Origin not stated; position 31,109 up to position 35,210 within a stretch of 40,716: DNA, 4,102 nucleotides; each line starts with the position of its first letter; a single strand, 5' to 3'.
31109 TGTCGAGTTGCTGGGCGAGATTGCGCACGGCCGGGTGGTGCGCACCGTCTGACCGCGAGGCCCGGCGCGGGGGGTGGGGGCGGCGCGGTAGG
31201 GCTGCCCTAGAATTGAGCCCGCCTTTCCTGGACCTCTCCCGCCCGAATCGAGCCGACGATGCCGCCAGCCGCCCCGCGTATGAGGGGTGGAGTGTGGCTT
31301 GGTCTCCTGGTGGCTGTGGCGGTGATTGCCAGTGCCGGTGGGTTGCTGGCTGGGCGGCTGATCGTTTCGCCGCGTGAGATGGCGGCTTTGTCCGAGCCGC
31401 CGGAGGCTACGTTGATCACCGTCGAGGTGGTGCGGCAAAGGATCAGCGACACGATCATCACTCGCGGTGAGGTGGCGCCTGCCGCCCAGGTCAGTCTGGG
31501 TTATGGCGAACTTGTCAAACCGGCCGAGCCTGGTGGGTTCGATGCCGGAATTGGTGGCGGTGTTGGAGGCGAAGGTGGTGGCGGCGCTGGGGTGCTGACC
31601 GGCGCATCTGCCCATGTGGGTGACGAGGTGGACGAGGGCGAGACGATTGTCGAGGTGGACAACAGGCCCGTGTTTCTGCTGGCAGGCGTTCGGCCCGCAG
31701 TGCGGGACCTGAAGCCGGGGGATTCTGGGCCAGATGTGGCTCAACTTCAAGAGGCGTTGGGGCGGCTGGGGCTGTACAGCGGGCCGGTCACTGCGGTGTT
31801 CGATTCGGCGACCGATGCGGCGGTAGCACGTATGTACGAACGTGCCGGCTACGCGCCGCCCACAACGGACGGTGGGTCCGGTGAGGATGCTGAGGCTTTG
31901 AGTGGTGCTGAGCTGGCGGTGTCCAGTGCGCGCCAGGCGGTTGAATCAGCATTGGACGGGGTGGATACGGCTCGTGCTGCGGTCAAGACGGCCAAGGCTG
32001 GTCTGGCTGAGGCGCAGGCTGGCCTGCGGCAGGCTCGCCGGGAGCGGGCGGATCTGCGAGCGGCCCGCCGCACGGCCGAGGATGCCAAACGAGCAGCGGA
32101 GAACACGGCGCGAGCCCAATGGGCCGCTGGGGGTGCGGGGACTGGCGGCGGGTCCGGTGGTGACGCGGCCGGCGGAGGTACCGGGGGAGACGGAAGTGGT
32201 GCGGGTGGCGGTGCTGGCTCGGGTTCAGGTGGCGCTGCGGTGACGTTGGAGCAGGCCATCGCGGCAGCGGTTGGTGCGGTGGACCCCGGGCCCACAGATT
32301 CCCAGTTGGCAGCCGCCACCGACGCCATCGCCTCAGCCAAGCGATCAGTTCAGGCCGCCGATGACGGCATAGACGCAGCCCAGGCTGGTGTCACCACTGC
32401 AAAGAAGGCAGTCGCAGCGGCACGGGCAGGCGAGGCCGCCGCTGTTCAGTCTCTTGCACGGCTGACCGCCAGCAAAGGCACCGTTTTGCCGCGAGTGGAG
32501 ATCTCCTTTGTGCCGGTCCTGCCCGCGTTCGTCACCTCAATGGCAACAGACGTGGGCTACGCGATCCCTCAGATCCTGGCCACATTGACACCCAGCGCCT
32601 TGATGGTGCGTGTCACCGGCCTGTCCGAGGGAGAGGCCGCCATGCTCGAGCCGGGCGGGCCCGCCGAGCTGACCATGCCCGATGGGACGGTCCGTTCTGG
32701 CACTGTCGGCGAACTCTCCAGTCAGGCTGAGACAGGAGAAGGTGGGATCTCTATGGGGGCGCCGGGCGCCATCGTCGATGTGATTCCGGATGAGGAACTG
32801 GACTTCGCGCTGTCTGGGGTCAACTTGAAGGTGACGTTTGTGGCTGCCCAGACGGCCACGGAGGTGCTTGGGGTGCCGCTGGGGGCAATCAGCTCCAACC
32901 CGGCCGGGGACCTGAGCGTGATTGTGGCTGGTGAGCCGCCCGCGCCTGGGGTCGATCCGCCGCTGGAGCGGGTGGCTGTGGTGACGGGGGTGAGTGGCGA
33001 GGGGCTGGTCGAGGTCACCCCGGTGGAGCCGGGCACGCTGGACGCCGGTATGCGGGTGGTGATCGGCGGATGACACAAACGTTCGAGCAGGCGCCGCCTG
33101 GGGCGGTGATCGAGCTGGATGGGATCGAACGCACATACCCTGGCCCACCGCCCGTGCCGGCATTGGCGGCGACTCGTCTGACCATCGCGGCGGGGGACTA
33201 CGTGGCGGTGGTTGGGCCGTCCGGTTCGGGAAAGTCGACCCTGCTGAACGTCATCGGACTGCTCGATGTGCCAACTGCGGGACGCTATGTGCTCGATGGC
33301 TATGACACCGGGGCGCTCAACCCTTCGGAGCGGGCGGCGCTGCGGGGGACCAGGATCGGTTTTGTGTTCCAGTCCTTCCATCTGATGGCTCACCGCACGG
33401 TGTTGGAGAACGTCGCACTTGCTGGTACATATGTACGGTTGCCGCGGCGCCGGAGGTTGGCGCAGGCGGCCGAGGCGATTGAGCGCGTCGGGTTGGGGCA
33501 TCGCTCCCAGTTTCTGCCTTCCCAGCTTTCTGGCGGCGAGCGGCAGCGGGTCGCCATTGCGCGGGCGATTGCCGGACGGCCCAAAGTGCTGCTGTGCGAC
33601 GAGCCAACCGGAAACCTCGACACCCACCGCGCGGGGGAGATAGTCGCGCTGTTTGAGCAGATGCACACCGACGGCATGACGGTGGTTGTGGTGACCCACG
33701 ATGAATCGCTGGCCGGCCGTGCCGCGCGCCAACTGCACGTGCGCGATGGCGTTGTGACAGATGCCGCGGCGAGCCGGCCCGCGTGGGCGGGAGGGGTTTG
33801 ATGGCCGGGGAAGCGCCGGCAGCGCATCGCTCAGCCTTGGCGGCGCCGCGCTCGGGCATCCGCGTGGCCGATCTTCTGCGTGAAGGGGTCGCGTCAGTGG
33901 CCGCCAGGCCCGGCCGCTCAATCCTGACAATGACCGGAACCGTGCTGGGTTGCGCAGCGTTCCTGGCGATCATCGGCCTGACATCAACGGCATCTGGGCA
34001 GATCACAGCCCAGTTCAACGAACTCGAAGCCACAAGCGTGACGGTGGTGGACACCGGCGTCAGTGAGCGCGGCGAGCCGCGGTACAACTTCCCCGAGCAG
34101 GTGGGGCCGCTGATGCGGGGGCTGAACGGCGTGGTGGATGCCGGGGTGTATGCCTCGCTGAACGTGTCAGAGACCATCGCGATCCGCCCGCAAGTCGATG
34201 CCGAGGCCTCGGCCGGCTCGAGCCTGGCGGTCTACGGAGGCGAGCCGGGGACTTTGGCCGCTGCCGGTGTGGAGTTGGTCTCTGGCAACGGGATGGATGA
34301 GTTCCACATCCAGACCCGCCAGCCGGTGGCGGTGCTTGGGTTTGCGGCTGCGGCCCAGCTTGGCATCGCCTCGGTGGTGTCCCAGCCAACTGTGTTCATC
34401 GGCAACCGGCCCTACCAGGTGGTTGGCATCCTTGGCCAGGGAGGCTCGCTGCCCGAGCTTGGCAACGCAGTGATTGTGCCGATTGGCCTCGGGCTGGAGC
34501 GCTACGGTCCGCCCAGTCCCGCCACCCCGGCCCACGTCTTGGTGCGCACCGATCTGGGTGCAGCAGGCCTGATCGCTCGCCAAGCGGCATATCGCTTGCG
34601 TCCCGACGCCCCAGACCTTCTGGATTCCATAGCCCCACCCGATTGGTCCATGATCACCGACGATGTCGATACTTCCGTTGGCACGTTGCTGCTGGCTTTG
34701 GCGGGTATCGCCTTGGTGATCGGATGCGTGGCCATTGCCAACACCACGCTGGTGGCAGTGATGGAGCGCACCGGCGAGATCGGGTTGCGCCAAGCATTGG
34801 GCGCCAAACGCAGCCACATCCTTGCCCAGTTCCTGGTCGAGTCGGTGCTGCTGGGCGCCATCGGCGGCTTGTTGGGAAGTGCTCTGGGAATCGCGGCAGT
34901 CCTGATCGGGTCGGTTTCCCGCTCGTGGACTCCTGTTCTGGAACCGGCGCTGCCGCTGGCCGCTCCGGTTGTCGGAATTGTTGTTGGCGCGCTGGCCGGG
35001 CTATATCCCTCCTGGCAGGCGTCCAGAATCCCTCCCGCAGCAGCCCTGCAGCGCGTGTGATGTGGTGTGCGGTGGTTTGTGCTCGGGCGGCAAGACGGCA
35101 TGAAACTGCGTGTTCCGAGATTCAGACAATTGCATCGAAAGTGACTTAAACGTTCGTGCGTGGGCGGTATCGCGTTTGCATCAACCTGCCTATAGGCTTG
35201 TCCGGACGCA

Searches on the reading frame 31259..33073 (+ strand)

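Call 10: search_protein_families(library=pfam, proteins=[window:31259-33073:+], max_evalue=0.001)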
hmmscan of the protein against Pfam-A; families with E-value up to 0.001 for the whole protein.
window:31259-33073:+ (604 aa): 1 family
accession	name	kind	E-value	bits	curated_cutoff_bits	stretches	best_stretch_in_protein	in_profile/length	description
PF01471.23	PG_binding_1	-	6.7e-08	33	23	1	156-197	1-42/57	Putative peptidoglycan binding domain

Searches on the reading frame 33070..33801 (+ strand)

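Call 53: search_protein_families(library=ncbifam, proteins=[window:33070-33801:+], max_evalue=1e-10)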
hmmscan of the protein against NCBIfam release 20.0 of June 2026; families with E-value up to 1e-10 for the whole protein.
window:33070-33801:+ (243 aa): 162 families (the best 25 are shown)
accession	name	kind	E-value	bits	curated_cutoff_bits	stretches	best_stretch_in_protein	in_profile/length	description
NF007826.0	PRK10535.1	equivalog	1.4e-63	215.2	966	1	12-233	3-225/648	macrolide ABC transporter ATP-binding protein/permease MacB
TIGR02673.1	FtsE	equivalog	1.4e-58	198.1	264.85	1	13-227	1-213/214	cell division ATP-binding protein FtsE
TIGR02211.1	LolD_lipo_ex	equivalog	3.7e-58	196.6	307.75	1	32-230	21-220/221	lipoprotein-releasing ABC transporter ATP-binding protein LolD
NF038007.1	ABC_ATP_DarD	equivalog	1.3e-56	191.5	375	1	32-228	21-217/218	darobactin export ABC transporter ATP-binding protein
TIGR03608.1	L_ocin_972_ABC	subfamily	1.3e-54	184.8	254.85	1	32-222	14-204/206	putative bacteriocin export ABC transporter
NF008639.0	PRK11629.1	equivalog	7e-54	182.7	360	1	36-231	30-226/234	lipoprotein-releasing ABC transporter ATP-binding protein LolD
NF007879.0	PRK10584.1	equivalog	1.3e-52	178.8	336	1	31-231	25-226/228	putative ABC transporter ATP-binding protein YbbA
NF007027.0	PRK09493.1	equivalog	4.9e-47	160.3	379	1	31-230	16-215/240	glutamine ABC transporter ATP-binding protein GlnQ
NF008428.0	PRK11264.1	equivalog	7.1e-44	149.9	406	1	32-235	19-228/250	L-cystine ABC transporter ATP-binding protein TcyN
TIGR02982.1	heterocyst_DevA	subfamily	9.6e-44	149.6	295.8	1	32-229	21-219/220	ABC exporter ATP-binding subunit, DevA family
TIGR00968.1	3a0106s01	subfamily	1e-42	146.3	342.75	1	31-224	15-203/237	sulfate ABC transporter ATP-binding protein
TIGR02314.1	ABC_MetN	equivalog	6.1e-42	143.8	499.7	1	28-219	17-208/343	methionine ABC transporter ATP-binding protein MetN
NF008338.0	PRK11124.1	equivalog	7.3e-40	137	369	1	29-230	15-220/242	arginine ABC transporter ATP-binding protein ArtP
TIGR03005.1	ectoine_ehuA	equivalog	8.5e-40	136.5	345.4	1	32-219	16-214/252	ectoine/hydroxyectoine ABC transporter ATP-binding protein EhuA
NF008105.0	PRK10851.1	equivalog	1.1e-39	136.2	502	1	32-234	18-220/362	sulfate/thiosulfate ABC transporter ATP-binding protein CysA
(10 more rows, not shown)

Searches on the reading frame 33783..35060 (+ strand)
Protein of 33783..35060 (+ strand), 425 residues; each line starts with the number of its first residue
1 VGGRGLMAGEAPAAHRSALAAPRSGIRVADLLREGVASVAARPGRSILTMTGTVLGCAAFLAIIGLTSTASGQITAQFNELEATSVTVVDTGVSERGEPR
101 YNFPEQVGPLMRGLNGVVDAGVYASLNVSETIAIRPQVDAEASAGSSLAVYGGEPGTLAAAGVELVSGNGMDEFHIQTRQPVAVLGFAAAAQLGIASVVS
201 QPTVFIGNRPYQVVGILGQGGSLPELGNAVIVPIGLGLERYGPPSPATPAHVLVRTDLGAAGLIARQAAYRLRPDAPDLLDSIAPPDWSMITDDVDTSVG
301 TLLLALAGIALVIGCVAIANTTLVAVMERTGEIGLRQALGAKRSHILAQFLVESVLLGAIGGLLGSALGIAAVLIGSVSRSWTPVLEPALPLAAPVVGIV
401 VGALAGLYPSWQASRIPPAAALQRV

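Call 53: search_protein_families(library=ncbifam, proteins=[window:33783-35060:+], max_evalue=1e-10)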
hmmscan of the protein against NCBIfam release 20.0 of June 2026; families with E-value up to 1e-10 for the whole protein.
window:33783-35060:+ (425 aa): 2 families
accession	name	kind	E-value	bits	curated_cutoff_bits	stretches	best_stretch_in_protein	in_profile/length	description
TIGR03434.1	ADOP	subfamily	1.1e-24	86.6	622.3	1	202-423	165-400/803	ADOP family duplicated permease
NF007826.0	PRK10535.1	equivalog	4.6e-24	84.7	966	1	302-424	524-647/648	macrolide ABC transporter ATP-binding protein/permease MacB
